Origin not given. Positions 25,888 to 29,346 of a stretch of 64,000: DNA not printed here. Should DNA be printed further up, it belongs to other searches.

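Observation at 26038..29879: T7SS-linked 1053-aa effector with C-terminal papain-like (C1-type) peptidase signature and overlapping candidate immunity gene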

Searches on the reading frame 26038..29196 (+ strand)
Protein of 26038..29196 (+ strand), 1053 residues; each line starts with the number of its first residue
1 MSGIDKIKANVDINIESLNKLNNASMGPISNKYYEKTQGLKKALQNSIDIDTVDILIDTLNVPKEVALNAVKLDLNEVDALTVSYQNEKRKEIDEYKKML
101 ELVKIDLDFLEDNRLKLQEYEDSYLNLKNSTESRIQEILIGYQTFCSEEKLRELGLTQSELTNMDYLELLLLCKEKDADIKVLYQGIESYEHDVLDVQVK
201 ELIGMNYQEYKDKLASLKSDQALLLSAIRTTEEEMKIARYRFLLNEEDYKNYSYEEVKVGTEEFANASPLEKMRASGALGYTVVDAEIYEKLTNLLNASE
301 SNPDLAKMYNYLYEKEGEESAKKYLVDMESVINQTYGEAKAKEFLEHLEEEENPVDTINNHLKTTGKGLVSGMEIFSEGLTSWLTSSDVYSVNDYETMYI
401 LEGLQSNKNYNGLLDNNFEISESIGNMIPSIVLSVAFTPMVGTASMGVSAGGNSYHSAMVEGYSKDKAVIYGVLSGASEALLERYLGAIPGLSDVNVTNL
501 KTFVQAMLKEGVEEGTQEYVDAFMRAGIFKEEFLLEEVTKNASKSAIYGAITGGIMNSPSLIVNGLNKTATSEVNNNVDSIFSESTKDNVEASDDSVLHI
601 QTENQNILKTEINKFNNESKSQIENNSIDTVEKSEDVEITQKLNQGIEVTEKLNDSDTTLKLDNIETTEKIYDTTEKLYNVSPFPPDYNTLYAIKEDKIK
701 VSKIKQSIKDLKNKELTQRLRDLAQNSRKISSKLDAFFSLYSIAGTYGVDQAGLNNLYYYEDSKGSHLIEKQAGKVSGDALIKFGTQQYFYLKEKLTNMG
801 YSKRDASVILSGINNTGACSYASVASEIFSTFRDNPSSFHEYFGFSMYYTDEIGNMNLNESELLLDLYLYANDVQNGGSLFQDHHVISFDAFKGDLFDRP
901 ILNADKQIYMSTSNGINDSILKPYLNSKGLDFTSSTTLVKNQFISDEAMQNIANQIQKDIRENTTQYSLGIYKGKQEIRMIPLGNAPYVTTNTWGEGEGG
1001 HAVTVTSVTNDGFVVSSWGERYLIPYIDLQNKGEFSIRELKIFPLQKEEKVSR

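Call 7: search_protein_families(library=pfam, proteins=[window:26038-29196:+], max_evalue=0.1)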
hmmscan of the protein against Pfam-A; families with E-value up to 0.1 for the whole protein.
window:26038-29196:+ (1053 aa): 2 families
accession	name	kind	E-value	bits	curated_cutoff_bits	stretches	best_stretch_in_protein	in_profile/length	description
PF03280.19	Lipase_chap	-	0.092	13.1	25.7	0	206-249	4-49/192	Proteobacterial lipase chaperone protein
PF07130.17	YebG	-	0.098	13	27.5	0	88-121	20-53/74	YebG protein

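Call 8: find_homologous_proteins(query=window:26038-29196:+)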
Query window:26038-29196:+ (1053 aa): 37 proteins with E <= 0.001 among 8000 candidates.
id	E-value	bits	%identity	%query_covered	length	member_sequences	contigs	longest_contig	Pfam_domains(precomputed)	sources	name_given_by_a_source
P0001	0.0e+0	2271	99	100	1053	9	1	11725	-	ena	-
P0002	0.0e+0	2116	92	100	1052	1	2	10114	-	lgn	-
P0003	0.0e+0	1038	81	57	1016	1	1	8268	-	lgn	-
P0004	2.8e-295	1001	57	56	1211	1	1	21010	-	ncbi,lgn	-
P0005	2.6e-250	852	50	54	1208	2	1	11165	-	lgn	-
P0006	2.5e-185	637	54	54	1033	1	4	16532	-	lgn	-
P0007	1.6e-184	634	50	57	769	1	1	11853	-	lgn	-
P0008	4.7e-148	513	48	50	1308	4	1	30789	-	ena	-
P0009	2.3e-130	455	46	55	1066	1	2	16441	-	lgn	-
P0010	5.8e-123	430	38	70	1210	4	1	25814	-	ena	-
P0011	1.2e-116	409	42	36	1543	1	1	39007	-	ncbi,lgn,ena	-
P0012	6.5e-116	407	39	50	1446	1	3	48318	-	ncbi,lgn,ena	-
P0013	4.0e-113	398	52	41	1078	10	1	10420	-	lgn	-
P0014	1.6e-106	376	40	57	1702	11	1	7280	-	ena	-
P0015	7.1e-105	370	43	49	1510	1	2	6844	-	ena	-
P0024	9.7e-84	300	35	58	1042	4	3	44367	-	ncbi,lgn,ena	-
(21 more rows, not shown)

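Call 9: search_solved_structures(query=window:26038-29196:+, max_evalue=10)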
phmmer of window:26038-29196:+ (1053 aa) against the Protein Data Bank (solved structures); distinct sequences matched with E-value up to 10: 3.
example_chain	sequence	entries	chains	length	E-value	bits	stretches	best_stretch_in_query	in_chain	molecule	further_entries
9l08_A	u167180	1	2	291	0.36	12.2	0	477-523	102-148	Covalently Connected Cytochrome c555 trimer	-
3qpf_A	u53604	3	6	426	0.43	12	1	215-303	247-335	Putative uncharacterized protein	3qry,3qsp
4r7q_A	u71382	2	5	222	2.3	9.5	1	347-410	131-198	Sensor histidine kinase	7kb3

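Call 12: search_protein_families(library=ncbifam, proteins=[window:26038-29196:+], max_evalue=0.1)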
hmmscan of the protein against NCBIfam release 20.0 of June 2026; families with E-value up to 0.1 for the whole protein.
window:26038-29196:+ (1053 aa): 0 families

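Call 18: search_protein_families(library=pfam, alignment_id=A1, max_evalue=0.001)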
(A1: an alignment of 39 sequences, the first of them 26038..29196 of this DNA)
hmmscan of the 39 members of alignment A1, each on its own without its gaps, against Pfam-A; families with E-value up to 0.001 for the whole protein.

A. member 1, window:26038-29196:+ (1053 aa): 0 families

B. families by the number of members that match (of 39 scanned): 5 families
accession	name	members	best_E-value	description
PF01966.28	HD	2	3e-06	HD domain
PF15604.11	Ntox15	1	5.5e-38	Novel toxin 15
PF03496.20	ADPrib_exo_Tox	1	1.1e-22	ADP-ribosyltransferase exoenzyme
PF01442.23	Apolipoprotein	1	0.00019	Apolipoprotein A1/A4/E domain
PF13387.12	Lnb_N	1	0.00031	Lnb N-terminal periplasmic domain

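Call 31: search_protein_families(library=phrogs, proteins=[window:26038-29196:+], max_evalue=0.01)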
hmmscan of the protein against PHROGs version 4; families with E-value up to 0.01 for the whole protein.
window:26038-29196:+ (1053 aa): 0 families

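Call 45: find_related_loci(query=A1, collection=genome_contigs, flank=10000)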
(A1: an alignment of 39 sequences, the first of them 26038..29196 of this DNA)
Query A1 (1053 aa) in genome_contigs; peptide patterns used: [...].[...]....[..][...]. (x = any residue, [..] = any of these).
62 stretches matched a pattern; 32 encode a relative of the query (tblastn E <= 1e-3); 30 distinct loci.
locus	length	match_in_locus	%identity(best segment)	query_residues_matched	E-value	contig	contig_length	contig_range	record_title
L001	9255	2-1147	81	220-603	0e+0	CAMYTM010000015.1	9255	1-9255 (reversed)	MAG TPA_asm: uncultured Tenericutes bacterium isolate SRR19390406_bin.5_metawrap_v1.3_MAG genome assembly, contig: NODE.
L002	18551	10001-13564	57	27-1053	0e+0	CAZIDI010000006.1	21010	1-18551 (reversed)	MAG TPA_asm: uncultured Muribaculaceae bacterium isolate SRP222994_co1_401 genome assembly, contig: NODE_5145_length_210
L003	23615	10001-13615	50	1-1049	3e-157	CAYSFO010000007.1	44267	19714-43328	MAG TPA_asm: uncultured Muribaculaceae bacterium isolate SRP199465_co1_282 genome assembly, contig: NODE_1787_length_442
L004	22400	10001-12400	33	252-1032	9e-97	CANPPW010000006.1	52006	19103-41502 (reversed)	MAG TPA_asm: uncultured Tenericutes bacterium isolate SRR15730559_bin.36_metawrap_v1.3_MAG genome assembly, contig: NODE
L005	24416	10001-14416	38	188-1029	7e-91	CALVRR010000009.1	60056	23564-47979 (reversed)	MAG: uncultured Bacilli bacterium isolate BRZ_NH__bin11 genome assembly, contig: BRZ_NH__NODE_381_length_60056_cov_14.18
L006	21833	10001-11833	36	66-671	3e-90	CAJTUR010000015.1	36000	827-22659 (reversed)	MAG TPA_asm: uncultured Bacilli bacterium isolate MGBC108787 genome assembly, contig: MGBC108787.15, whole genome shotgu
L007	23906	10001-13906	43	247-1042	3e-89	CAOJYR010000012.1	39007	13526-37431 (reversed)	MAG TPA_asm: uncultured Tenericutes bacterium isolate SRR17684645_bin.33_metawrap_v1.3_MAG genome assembly, contig: NODE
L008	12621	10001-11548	37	84-599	6e-87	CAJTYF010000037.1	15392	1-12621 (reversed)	MAG TPA_asm: uncultured Bacilli bacterium isolate MGBC121705 genome assembly, contig: MGBC121705.37, whole genome shotgu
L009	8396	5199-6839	35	68-595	3e-86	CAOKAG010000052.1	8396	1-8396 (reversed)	MAG TPA_asm: uncultured Tenericutes bacterium isolate SRR15730524_bin.8_metawrap_v1.3_MAG genome assembly, contig: NODE.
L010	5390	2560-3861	42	181-573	1e-84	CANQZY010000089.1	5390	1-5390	MAG: uncultured Methanobrevibacter sp. isolate Lapin-016__bin7 genome assembly, contig: Lapin-016__NODE_14617_length_539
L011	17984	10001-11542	36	81-589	3e-83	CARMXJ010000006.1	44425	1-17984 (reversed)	MAG TPA_asm: uncultured Bacilli bacterium isolate MGBC128534 genome assembly, contig: MGBC128534.6, whole genome shotgun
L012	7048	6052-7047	48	149-472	3e-67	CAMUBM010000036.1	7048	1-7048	MAG TPA_asm: uncultured Tenericutes bacterium isolate SRR14038239_bin.83_metawrap_v1.3_MAG genome assembly, contig: NODE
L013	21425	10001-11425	32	120-579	2e-60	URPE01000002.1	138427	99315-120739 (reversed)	uncultured Tenericutes bacterium isolate UMGS1217 genome assembly, contig: NODE_17_length_138427_cov_8.799873, whole gen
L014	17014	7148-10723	32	120-1031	1e-60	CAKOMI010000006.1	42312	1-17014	MAG: uncultured Bacilli bacterium isolate REFINED_METABAT215_TOP10_CONTIGS_1500_ASSEMBLY_K77_MERGED__Hadza_MoBio_hadza-E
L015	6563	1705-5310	35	265-1031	3e-50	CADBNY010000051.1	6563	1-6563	MAG: uncultured Erysipelotrichaceae bacterium isolate RUG14143 genome assembly, contig: RUG14143_asm_51, whole genome sh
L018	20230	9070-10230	25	304-651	3e-21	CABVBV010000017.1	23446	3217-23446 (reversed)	MAG TPA_asm: uncultured Clostridiales bacterium isolate MGYG-HGUT-04575 genome assembly, contig: GUT_GENOME283379_17, wh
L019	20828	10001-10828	29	304-570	3e-19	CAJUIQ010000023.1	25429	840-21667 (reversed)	MAG TPA_asm: uncultured Eubacteriales bacterium isolate MGBC142214 genome assembly, contig: MGBC142214.23, whole genome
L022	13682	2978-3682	31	362-565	7e-18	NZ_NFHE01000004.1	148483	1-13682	Pseudoflavonifractor sp. An85 An85_contig_4, whole genome shotgun sequence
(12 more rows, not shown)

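Call 48: search_protein_families(library=pfam, proteins=[L018:8092-17400:+, L019:9329-18901:+, L022:2009-10603:+], max_evalue=0.001)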
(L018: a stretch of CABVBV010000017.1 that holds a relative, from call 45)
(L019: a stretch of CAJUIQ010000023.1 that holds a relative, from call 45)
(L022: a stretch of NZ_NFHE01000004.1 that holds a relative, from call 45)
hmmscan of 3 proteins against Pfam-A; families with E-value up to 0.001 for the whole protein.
L018:8092-17400:+ (3103 aa): 2 families
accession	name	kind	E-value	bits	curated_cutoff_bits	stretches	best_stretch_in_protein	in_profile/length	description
PF18819.6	MuF_C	-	2.2e-34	118.1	27.6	2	1120-1218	5-102/103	Phage MuF-C-terminal domain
PF18812.6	PBECR3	-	0.00063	20.1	30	0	1411-1460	22-74/115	phage-Barnase-EndoU-ColicinE5/D-RelE like nuclease3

L019:9329-18901:+ (3191 aa): 2 families
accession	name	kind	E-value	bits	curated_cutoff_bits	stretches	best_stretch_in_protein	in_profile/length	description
PF18760.7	ART-PolyVal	-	9.1e-24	85.3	31.2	1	1405-1543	1-140/140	ADP-Ribosyltransferase in polyvalent proteins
PF18819.6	MuF_C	-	3.5e-14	53.2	27.6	1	1235-1339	6-100/103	Phage MuF-C-terminal domain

L022:2009-10603:+ (2865 aa): 1 family
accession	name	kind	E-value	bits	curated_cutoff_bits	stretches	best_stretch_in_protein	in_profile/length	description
PF18819.6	MuF_C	-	5.5e-10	39.7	27.6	1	1139-1243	2-100/103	Phage MuF-C-terminal domain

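Call 75: find_encoding_contigs(protein=P0001, flank=10000, max_places=4)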
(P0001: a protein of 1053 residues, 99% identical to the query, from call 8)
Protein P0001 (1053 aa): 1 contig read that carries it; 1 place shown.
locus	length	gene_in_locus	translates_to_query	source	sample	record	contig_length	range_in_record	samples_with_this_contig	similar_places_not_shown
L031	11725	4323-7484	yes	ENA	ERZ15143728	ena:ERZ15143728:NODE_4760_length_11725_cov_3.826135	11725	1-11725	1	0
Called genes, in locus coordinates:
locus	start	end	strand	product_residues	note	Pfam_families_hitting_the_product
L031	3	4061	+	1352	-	?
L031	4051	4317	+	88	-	-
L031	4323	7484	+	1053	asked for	-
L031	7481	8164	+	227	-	-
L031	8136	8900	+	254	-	PF07714:PK_Tyr_Ser-Thr, PF01163:RIO1 (weak), PF00069:Pkinase, PF03109:ABC1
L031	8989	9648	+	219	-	-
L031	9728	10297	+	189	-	-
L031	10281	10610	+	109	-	-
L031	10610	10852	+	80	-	-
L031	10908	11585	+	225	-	-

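Call 76: find_encoding_contigs(protein=P0002, flank=10000, max_places=4)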
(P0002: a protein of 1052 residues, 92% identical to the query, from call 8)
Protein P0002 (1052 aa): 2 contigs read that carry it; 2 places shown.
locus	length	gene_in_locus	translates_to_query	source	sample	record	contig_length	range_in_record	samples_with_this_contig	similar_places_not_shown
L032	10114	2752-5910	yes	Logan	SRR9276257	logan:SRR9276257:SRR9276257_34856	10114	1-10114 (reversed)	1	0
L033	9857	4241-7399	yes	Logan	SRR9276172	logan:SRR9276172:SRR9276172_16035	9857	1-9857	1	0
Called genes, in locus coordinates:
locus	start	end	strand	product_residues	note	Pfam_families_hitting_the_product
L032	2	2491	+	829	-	?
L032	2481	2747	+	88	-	-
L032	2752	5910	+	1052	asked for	-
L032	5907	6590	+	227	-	-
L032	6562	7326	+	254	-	PF07714:PK_Tyr_Ser-Thr, PF01163:RIO1 (weak), PF00069:Pkinase, PF03109:ABC1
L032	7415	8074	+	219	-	-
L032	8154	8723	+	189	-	-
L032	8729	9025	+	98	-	-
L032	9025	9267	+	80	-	-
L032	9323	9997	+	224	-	-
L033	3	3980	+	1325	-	?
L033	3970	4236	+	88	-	-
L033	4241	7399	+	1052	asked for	-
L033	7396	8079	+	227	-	-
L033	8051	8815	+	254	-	PF07714:PK_Tyr_Ser-Thr, PF01163:RIO1 (weak), PF00069:Pkinase, PF03109:ABC1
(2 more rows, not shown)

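Call 88: list_cluster_members(proteins=[P0004, P0011, P0012, P0024, P0184, P0001])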
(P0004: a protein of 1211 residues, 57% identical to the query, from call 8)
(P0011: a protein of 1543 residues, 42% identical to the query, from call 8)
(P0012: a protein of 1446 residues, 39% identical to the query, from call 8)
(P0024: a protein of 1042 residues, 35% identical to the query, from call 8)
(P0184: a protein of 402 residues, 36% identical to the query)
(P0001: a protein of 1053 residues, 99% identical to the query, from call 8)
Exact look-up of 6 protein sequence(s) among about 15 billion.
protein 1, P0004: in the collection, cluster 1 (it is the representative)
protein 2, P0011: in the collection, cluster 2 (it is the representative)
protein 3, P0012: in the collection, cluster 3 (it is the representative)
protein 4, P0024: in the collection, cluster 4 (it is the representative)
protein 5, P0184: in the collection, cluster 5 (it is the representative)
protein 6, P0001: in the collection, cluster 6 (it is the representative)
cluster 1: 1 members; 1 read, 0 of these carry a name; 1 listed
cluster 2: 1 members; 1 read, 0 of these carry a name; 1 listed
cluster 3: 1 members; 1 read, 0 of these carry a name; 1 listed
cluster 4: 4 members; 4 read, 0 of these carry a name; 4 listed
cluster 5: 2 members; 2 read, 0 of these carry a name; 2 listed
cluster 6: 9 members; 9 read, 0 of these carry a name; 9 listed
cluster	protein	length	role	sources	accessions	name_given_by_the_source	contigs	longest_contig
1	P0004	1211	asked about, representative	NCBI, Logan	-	-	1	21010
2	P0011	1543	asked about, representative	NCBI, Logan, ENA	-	-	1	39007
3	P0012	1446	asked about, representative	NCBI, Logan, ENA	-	-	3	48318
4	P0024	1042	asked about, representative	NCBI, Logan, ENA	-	-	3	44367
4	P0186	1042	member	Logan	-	-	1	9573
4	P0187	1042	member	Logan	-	-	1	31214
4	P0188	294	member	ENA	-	-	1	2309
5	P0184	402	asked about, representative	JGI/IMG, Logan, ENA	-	-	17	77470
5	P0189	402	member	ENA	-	-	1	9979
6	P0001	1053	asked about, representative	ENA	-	-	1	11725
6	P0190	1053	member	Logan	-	-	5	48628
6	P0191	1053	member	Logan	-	-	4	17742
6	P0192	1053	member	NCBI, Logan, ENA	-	-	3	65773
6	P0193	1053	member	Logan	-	-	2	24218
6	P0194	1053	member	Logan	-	-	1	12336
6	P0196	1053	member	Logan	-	-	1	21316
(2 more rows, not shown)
